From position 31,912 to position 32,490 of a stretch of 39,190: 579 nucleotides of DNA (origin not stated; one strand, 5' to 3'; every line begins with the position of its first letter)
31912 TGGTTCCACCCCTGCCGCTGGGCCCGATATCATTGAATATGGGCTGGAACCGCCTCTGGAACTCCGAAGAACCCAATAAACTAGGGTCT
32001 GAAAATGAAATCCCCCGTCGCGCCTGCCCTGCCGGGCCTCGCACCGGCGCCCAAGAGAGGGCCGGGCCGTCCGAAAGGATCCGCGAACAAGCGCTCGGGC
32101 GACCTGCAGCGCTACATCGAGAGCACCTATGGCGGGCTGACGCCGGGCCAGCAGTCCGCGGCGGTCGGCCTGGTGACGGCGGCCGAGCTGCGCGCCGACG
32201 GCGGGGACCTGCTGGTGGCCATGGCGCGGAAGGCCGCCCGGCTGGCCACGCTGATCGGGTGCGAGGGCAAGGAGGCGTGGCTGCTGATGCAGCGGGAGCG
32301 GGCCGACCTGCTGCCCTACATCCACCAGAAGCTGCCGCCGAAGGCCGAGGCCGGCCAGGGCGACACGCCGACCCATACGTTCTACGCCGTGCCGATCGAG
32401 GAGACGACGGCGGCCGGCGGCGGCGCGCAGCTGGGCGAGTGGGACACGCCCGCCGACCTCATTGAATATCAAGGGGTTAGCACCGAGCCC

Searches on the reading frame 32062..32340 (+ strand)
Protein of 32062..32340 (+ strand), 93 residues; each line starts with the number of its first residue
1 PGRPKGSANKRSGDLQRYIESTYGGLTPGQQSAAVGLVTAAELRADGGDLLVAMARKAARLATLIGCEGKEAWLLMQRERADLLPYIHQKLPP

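Call 97: predict_structure(alignment_id=A3)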
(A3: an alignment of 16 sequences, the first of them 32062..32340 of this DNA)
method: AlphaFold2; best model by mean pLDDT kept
length: 93 residues; sequences in the alignment: 16
mean_pLDDT: 83.6   pTM: 0.72
mean pLDDT of the five models: 83.6, 82.6, 82.3, 81.3, 77.3
residues with pLDDT >= 90: 46; 70-90: 31; 50-70: 7; < 50: 9
segments of 3 or more residues with pLDDT < 50: 3-5, 90-93
pLDDT, mean of each block of 10 residues (from residue 1): 54 85 88 91 95 96 93 92 71 43
secondary structure, 60 per line:
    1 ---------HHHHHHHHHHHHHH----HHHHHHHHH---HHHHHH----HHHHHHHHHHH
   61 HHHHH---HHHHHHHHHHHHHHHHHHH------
elements in order: H10-23 H28-36 H40-45 H50-65 H69-87

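Call 100: fold_search(model_id=the predicted structure, library=pdb)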
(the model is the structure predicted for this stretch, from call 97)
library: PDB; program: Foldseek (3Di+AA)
matches with E <= 10: 81; with E <= 0.001: 0
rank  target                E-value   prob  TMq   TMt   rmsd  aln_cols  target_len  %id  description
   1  9f5x_A                1.4e+00  0.15  0.28  0.14  13.0        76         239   17  Structure of the Chlamydomonas reinhardtii respiratory supercomplex I1 III2 IV2 (released 2025-03-12)
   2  9j9h_AD               2.4e+00  0.08  0.26  0.18  16.6       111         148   21  High-resolution cryo-EM structure of the Plasmodium falciparum 80S ribosome bound to RACK1 and E-tRNA (released 2025-06-04)
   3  7q4n_C                2.7e+00  0.33  0.33  0.45   2.5        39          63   26  transcription factor CDX2 bound to hydroxymethylated DNA (released 2022-11-16)
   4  8ip8_AB               2.7e+00  0.07  0.25  0.24   8.6        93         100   22  Wheat 80S ribosome stalled on AUG-Stop boron dependently (released 2024-02-21)
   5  7zmb_H                3.3e+00  0.10  0.29  0.16  13.2        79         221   14  CryoEM structure of mitochondrial complex I from Chaetomium thermophilum (state 2) (released 2022-11-30)
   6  4v6x_Ci               3.5e+00  0.06  0.25  0.23   9.1        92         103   16  Structure of the human 80S ribosome (released 2014-07-09)
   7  3j6x_76               3.9e+00  0.08  0.33  0.32   8.1        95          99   14  S. cerevisiae 80S ribosome bound with Taura syndrome virus (TSV) IRES, 5 degree rotation (Class II) (released 2014-06-11)
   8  9csk_C                3.9e+00  0.07  0.30  0.15  12.0        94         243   15  Crystal structure of CDK4 cyclin D1 in complex with atirmociclib (released 2025-03-26)
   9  1lmb_3                3.9e+00  0.06  0.22  0.23  12.5        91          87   14  REFINED 1.8 ANGSTROM CRYSTAL STRUCTURE OF THE LAMBDA REPRESSOR-OPERATOR COMPLEX (released 1991-11-05)
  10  9csk_A                4.1e+00  0.07  0.30  0.15  12.1        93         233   15  Crystal structure of CDK4 cyclin D1 in complex with atirmociclib (released 2025-03-26)
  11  6fyx_N                4.1e+00  0.05  0.24  0.15  16.6       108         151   18  Structure of a partial yeast 48S preinitiation complex with eIF5 N-terminal domain (model C1) (released 2018-12-05)
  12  1lrp_A                4.1e+00  0.04  0.20  0.21  14.0        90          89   19  COMPARISON OF THE STRUCTURES OF CRO AND LAMBDA REPRESSOR PROTEINS FROM BACTERIOPHAGE LAMBDA (released 1989-01-09)
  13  2w96_A                4.4e+00  0.09  0.33  0.16  12.6        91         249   15  Crystal Structure of CDK4 in complex with a D-type cyclin (released 2009-03-10)
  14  7zm7_H                4.4e+00  0.08  0.29  0.16  12.7        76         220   14  CryoEM structure of mitochondrial complex I from Chaetomium thermophilum (inhibited by DDM) (released 2022-11-30)
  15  5odw_C                4.6e+00  0.10  0.41  0.21  16.2       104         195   14  Structure of the FpvAI-pyocin S2 complex (released 2017-11-08)
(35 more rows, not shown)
